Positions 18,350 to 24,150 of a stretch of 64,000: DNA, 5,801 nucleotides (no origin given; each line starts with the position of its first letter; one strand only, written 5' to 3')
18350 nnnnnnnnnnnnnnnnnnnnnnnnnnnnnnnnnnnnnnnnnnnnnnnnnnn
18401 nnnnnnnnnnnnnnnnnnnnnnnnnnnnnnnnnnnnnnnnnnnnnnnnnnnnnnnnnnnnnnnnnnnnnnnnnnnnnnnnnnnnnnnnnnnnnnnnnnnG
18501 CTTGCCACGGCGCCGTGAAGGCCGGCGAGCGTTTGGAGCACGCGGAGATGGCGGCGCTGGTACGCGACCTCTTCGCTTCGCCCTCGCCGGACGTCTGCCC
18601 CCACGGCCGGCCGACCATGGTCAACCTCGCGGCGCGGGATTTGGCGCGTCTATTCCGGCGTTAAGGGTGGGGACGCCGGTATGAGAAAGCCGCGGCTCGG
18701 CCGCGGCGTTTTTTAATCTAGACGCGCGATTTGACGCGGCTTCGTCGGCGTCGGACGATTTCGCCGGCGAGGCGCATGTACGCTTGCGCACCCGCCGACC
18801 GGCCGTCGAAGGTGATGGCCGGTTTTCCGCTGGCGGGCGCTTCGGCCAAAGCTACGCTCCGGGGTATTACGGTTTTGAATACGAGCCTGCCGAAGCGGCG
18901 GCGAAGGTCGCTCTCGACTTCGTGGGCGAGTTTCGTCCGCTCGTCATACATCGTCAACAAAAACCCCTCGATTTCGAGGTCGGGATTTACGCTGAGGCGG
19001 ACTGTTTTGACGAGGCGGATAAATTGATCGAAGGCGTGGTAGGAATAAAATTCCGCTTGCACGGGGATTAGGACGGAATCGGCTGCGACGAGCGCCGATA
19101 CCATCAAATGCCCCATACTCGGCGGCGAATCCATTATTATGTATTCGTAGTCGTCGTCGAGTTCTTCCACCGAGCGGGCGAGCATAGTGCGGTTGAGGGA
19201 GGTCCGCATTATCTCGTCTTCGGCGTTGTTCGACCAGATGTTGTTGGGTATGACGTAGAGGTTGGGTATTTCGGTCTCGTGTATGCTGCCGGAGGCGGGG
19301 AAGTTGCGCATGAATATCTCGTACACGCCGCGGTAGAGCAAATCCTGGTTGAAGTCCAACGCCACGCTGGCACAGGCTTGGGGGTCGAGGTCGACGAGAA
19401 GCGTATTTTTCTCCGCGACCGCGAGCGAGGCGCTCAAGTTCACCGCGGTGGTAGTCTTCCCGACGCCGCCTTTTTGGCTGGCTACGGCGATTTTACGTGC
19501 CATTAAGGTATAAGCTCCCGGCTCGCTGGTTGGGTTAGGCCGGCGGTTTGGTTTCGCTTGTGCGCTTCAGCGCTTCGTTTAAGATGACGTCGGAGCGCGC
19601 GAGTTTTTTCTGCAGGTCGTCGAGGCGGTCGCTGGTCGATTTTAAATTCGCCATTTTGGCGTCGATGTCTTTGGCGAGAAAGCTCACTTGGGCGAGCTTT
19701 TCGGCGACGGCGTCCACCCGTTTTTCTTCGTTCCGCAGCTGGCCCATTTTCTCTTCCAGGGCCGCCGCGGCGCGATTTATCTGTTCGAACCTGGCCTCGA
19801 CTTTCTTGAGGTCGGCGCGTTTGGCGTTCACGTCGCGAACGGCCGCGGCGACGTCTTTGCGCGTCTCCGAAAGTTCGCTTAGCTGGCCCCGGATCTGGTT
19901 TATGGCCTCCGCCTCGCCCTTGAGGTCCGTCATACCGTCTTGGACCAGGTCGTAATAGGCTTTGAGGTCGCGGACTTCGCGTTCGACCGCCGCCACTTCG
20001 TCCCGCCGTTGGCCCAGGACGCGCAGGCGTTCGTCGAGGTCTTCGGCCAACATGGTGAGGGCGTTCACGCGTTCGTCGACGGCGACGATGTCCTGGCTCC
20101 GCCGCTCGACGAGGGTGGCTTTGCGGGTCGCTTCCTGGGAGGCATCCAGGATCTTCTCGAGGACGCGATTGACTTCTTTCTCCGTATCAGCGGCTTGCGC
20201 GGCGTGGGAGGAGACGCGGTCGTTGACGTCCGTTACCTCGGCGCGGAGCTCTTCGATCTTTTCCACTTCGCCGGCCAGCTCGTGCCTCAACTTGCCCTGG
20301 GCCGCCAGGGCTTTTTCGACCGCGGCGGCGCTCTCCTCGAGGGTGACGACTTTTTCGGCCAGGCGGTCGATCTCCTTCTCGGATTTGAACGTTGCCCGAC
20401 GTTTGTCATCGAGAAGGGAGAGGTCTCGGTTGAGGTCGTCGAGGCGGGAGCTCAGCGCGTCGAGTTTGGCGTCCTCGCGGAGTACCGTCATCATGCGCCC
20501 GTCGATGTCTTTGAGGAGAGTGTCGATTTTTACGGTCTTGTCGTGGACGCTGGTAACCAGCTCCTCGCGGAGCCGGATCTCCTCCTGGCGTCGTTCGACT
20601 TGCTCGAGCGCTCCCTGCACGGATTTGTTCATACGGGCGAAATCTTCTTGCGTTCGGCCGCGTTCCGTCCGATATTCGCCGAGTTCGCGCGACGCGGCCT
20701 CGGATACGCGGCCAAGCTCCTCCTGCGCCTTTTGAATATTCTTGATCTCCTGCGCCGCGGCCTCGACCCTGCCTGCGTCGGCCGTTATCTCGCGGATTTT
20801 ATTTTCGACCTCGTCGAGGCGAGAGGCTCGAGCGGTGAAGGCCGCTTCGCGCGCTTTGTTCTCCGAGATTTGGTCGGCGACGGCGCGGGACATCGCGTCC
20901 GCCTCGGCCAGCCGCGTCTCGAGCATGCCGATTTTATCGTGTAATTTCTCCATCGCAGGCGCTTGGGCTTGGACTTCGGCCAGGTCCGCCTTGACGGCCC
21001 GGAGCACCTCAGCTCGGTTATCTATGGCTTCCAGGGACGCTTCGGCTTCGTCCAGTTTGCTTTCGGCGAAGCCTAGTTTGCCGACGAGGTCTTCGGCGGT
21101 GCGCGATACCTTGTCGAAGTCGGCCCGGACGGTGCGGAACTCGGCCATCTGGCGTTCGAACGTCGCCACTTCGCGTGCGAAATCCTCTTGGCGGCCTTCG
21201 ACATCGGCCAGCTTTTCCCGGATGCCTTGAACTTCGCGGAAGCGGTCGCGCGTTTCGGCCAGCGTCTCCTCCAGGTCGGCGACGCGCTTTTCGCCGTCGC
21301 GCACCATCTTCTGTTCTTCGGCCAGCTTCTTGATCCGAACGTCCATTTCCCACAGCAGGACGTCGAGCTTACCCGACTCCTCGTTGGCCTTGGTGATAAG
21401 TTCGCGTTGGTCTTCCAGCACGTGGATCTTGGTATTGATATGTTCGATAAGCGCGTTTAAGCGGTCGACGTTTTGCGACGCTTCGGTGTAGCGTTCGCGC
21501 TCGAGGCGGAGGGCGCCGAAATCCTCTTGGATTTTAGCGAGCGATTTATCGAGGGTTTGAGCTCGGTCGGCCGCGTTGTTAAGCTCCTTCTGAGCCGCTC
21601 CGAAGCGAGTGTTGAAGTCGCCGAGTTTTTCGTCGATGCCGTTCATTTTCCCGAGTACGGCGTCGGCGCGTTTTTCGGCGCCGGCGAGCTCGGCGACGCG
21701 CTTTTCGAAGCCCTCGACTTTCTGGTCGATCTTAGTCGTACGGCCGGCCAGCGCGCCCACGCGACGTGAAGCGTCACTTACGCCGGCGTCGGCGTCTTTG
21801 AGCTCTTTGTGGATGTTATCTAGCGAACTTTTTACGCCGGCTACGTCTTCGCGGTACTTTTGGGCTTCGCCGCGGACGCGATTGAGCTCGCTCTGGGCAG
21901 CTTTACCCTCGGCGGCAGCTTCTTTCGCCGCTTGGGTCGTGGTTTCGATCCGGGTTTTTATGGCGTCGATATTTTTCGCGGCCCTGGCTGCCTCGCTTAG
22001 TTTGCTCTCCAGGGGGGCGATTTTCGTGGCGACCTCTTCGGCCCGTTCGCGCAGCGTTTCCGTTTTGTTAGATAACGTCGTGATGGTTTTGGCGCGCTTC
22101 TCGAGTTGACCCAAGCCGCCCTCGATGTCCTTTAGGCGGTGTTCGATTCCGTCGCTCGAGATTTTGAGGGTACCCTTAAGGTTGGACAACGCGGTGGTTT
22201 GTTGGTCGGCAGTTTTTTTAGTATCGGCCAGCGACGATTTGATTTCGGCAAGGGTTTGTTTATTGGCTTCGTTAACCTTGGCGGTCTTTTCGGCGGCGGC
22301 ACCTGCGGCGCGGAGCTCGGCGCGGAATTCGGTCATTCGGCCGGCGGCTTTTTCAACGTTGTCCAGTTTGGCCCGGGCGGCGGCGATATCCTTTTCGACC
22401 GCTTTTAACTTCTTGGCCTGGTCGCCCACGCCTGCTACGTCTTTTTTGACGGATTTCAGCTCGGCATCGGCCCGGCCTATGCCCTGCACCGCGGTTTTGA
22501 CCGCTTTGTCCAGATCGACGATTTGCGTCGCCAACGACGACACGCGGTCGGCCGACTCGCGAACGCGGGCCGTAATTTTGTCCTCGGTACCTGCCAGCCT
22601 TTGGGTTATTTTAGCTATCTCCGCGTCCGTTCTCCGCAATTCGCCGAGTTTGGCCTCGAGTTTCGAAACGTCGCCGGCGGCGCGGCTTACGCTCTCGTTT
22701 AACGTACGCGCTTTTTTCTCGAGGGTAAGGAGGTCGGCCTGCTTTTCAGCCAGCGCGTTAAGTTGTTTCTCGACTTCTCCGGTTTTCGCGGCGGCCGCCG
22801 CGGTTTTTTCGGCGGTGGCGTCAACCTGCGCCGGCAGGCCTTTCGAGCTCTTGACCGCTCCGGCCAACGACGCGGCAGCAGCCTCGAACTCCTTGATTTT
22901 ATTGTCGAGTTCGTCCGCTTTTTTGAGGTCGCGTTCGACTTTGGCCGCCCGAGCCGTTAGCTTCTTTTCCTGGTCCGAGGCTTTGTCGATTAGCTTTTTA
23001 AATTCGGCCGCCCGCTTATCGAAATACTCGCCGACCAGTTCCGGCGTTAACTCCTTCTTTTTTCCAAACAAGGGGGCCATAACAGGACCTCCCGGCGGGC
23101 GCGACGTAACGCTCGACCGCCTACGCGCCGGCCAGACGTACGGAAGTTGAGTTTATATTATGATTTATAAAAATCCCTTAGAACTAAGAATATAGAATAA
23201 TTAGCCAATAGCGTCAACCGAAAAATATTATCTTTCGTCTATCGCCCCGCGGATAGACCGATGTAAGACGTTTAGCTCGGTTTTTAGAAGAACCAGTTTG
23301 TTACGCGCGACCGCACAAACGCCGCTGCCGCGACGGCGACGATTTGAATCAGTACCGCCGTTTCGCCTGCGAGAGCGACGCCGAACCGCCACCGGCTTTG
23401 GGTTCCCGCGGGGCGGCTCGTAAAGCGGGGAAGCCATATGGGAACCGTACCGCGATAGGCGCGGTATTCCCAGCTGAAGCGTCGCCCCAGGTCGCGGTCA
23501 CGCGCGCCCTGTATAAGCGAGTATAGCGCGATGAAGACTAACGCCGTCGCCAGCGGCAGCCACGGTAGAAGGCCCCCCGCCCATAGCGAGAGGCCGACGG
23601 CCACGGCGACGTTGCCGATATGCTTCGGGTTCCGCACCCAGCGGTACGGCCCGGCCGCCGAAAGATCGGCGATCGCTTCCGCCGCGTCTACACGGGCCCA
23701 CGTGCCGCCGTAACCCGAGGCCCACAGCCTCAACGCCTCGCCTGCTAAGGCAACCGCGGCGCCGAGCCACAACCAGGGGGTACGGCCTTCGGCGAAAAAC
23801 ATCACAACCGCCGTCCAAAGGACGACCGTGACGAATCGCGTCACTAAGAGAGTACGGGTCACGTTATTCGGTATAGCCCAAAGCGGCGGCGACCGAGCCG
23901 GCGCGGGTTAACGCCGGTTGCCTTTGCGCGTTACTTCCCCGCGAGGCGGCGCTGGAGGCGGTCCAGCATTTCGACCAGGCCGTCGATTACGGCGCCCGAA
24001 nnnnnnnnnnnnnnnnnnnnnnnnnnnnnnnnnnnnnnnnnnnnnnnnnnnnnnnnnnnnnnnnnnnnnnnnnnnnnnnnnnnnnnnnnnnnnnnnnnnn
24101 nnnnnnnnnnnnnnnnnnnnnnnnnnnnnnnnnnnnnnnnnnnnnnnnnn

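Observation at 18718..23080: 1181-aa uninterrupted coiled-coil protein immediately upstream of an orphan ParA ATPase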

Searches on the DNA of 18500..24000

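Call 91: search_rna_families(source=window, start=18500, end=24000, threshold=evalue, max_evalue=1)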
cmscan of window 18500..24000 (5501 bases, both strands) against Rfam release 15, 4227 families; matches with E-value up to 1: 0.
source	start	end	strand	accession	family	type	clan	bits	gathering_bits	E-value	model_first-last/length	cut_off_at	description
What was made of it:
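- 23086..23141 (-): Conserved GC-rich hairpin in the ~110-nt 5' UTR, overlapping the ribosome-binding site GGGAGG (23088-23093). There is no Rfam match (call 91).
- Tried and rejected: No match (call 91).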
